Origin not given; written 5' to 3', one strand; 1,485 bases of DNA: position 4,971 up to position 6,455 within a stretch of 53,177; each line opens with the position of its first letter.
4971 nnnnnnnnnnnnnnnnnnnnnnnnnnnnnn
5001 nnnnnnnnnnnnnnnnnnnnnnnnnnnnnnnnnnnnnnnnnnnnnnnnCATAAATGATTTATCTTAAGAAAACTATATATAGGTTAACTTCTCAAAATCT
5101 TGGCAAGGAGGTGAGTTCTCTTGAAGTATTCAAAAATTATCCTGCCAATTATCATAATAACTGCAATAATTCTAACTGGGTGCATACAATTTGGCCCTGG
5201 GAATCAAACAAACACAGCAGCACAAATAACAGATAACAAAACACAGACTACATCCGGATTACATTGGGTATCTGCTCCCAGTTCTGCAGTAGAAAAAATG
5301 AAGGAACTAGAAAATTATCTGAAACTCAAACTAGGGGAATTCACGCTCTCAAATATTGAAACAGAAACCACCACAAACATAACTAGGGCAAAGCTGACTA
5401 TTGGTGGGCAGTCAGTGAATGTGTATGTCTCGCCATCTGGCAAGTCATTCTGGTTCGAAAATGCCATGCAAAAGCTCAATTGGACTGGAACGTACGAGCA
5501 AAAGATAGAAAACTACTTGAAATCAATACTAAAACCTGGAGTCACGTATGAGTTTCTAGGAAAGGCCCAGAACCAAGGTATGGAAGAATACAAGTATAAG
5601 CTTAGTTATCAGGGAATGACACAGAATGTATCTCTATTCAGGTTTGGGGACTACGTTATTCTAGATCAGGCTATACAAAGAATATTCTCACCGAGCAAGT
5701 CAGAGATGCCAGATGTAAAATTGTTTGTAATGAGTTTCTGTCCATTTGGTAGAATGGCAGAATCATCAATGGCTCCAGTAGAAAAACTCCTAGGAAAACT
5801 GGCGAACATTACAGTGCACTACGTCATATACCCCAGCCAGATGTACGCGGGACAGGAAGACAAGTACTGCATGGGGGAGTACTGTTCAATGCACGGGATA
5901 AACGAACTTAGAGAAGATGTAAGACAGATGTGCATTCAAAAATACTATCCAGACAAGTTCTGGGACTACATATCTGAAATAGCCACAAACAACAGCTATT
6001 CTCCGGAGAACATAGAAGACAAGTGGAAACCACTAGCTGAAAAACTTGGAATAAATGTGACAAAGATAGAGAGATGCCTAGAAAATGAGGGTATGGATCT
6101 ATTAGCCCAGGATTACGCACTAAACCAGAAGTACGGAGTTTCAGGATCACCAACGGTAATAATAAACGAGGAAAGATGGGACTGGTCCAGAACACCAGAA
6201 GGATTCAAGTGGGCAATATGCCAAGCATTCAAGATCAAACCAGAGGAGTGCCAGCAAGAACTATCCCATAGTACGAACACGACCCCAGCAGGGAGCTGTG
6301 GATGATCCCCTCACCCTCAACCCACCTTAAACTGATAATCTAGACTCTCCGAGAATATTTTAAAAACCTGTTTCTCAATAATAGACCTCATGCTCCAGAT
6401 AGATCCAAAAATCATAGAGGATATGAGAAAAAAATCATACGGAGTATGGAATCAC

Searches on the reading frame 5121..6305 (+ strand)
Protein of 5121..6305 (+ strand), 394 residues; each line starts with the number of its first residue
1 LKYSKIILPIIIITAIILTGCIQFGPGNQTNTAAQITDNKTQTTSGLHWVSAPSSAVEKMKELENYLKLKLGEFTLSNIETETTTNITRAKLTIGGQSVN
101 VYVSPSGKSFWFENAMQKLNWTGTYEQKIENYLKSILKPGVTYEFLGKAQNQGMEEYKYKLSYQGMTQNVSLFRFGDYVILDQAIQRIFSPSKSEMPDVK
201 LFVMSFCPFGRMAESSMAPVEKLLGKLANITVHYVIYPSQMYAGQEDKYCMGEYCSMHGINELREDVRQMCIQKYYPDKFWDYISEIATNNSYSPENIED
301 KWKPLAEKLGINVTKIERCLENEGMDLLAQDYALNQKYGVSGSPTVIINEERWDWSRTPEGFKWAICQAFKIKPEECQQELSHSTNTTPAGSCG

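Call 64: search_protein_families(library=pfam, proteins=[window:5121-6305:+], max_evalue=0.01)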
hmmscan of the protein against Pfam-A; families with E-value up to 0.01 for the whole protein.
window:5121-6305:+ (394 aa): 3 families
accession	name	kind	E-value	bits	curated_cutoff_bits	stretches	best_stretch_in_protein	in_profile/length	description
PF13462.12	Thioredoxin_4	-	2.5e-06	28.2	23.2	1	271-366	71-163/165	Thioredoxin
PF01323.26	DSBA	-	2.8e-05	24.4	25.6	1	299-354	120-178/191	DSBA-like thioredoxin domain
PF03227.22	GILT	-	0.00092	19.9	22.4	1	199-289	2-91/107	Gamma interferon inducible lysosomal thiol reductase (GILT)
